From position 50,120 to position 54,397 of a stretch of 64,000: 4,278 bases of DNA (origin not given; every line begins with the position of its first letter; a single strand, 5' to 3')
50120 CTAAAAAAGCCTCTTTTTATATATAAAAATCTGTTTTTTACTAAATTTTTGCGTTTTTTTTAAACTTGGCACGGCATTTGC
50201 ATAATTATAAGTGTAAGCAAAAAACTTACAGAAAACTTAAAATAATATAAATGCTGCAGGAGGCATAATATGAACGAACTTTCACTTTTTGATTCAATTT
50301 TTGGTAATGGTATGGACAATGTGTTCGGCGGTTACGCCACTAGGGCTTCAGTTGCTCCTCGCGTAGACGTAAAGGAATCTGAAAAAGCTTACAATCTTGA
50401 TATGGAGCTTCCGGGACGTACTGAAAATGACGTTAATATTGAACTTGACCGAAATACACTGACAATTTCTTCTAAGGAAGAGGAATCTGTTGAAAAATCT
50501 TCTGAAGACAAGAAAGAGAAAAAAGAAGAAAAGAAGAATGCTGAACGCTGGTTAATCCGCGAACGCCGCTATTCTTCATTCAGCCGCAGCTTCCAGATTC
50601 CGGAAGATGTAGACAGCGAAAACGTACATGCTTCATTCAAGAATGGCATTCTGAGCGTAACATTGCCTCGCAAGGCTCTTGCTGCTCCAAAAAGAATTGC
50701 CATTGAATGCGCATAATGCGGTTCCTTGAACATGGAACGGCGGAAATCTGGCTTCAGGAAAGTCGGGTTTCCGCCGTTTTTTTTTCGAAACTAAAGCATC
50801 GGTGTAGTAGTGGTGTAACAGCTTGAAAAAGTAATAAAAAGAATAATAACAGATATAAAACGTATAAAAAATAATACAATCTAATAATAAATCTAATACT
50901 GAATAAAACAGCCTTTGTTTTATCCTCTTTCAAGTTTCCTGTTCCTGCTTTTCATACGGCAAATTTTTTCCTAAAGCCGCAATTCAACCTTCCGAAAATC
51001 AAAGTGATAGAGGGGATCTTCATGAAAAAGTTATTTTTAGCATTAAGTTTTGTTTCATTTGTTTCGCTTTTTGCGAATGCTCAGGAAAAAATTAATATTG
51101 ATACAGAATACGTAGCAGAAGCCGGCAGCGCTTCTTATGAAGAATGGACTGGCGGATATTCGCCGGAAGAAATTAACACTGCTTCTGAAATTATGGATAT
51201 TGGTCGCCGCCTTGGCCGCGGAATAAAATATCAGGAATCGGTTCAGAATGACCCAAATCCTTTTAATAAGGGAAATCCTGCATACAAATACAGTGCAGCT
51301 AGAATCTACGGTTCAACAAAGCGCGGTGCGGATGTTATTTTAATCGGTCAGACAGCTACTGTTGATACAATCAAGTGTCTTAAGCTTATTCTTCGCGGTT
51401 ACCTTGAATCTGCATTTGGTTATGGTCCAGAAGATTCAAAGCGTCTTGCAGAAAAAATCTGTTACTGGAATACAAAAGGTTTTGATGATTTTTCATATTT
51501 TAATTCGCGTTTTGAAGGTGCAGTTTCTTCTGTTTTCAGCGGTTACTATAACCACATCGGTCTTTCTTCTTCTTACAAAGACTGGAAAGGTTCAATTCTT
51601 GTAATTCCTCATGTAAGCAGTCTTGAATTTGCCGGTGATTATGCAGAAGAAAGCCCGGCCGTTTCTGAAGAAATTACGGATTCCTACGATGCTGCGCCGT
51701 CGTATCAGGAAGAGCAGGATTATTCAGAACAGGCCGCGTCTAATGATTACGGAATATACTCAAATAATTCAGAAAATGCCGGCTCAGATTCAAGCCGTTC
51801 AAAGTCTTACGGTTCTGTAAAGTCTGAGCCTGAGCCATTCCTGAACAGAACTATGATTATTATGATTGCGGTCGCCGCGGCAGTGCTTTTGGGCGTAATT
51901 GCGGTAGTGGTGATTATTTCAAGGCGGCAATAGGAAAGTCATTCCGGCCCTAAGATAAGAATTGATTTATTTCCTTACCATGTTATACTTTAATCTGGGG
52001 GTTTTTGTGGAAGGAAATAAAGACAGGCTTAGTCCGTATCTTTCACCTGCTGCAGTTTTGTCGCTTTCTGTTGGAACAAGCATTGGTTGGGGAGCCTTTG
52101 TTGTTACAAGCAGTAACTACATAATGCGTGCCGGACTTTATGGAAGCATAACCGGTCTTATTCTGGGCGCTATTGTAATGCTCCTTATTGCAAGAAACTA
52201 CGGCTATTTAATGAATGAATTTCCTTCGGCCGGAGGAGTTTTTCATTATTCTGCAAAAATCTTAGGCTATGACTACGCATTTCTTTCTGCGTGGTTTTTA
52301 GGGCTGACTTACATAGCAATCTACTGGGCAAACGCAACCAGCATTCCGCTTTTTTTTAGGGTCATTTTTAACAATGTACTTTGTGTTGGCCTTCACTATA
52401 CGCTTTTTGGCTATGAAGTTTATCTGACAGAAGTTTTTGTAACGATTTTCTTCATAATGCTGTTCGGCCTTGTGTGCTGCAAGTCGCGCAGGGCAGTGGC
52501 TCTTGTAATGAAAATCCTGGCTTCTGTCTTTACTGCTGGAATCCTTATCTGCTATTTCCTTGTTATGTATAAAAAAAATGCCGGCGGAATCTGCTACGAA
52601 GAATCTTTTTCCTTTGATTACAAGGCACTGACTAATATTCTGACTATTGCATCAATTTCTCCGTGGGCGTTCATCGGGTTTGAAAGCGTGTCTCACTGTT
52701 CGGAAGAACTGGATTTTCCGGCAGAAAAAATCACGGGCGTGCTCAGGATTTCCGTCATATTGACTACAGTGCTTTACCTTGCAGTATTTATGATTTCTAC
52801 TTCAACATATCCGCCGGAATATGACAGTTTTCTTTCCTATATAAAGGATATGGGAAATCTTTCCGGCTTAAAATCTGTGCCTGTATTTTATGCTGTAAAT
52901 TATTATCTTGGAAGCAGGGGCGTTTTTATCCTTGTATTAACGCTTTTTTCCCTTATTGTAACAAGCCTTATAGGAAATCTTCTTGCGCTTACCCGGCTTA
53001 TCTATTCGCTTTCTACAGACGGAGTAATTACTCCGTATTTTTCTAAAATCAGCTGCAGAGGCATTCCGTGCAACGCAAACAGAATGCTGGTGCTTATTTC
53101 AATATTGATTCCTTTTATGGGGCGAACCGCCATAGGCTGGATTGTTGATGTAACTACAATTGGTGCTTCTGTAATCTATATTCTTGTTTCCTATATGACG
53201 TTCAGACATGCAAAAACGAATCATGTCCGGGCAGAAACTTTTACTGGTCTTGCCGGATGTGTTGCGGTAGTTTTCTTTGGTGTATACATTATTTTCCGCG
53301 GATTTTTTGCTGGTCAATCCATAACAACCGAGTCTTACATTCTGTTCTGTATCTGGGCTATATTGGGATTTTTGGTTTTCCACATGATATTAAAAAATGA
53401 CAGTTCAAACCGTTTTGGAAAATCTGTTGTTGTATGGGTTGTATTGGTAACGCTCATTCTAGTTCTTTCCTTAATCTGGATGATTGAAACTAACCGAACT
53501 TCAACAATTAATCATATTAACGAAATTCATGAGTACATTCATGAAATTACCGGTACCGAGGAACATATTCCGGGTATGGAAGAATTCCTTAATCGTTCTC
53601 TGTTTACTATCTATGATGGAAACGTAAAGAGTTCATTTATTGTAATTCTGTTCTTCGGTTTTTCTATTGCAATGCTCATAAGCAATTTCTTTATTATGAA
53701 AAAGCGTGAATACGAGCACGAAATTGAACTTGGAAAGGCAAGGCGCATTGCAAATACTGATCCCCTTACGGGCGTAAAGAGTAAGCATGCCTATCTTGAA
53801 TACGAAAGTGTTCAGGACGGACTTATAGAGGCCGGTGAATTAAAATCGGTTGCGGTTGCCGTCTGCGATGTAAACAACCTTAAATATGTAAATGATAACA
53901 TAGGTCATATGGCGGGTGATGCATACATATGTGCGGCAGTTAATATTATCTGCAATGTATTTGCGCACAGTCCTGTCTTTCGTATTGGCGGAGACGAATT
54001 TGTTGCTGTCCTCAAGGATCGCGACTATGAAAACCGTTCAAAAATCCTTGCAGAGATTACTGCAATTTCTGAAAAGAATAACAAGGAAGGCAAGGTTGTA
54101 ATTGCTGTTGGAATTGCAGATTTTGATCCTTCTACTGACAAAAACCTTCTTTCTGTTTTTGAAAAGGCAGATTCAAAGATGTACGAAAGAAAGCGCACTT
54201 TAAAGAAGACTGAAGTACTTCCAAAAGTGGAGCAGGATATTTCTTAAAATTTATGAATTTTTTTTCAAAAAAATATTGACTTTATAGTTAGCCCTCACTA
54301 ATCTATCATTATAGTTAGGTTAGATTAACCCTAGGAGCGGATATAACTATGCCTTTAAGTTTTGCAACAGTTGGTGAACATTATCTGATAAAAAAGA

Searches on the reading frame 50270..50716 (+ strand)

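Call 49: search_protein_families(library=pfam, proteins=[window:50270-50716:+], max_evalue=1e-8)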
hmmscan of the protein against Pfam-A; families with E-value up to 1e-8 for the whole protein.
window:50270-50716:+ (148 aa): 1 family
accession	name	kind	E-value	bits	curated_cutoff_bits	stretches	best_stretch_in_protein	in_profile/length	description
PF00011.27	HSP20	-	2.4e-23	82.6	20.8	1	33-145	1-101/102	Hsp20/alpha crystallin family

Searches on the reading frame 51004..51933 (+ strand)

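Call 49: search_protein_families(library=pfam, proteins=[window:51004-51933:+], max_evalue=1e-8)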
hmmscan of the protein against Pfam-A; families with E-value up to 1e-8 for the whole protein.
window:51004-51933:+ (309 aa): 1 family
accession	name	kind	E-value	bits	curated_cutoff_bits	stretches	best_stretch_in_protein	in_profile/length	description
PF05262.16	Borrelia_P83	-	8.6e-19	67.8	33.6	1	45-202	13-159/489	Borrelia P83/100 protein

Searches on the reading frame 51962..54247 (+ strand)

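Call 49: search_protein_families(library=pfam, proteins=[window:51962-54247:+], max_evalue=1e-8)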
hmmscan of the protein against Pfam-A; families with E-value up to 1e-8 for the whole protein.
window:51962-54247:+ (761 aa): 3 families
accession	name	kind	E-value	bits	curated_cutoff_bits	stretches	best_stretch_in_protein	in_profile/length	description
PF13520.12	AA_permease_2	-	4.9e-20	72.3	27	1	28-464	2-422/427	Amino acid permease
PF00990.26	GGDEF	-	1.4e-19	70.9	23.8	1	597-747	1-158/161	Diguanylate cyclase, GGDEF domain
PF00324.27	AA_permease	-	4.7e-19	68.9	24.6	1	32-470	2-455/470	Amino acid permease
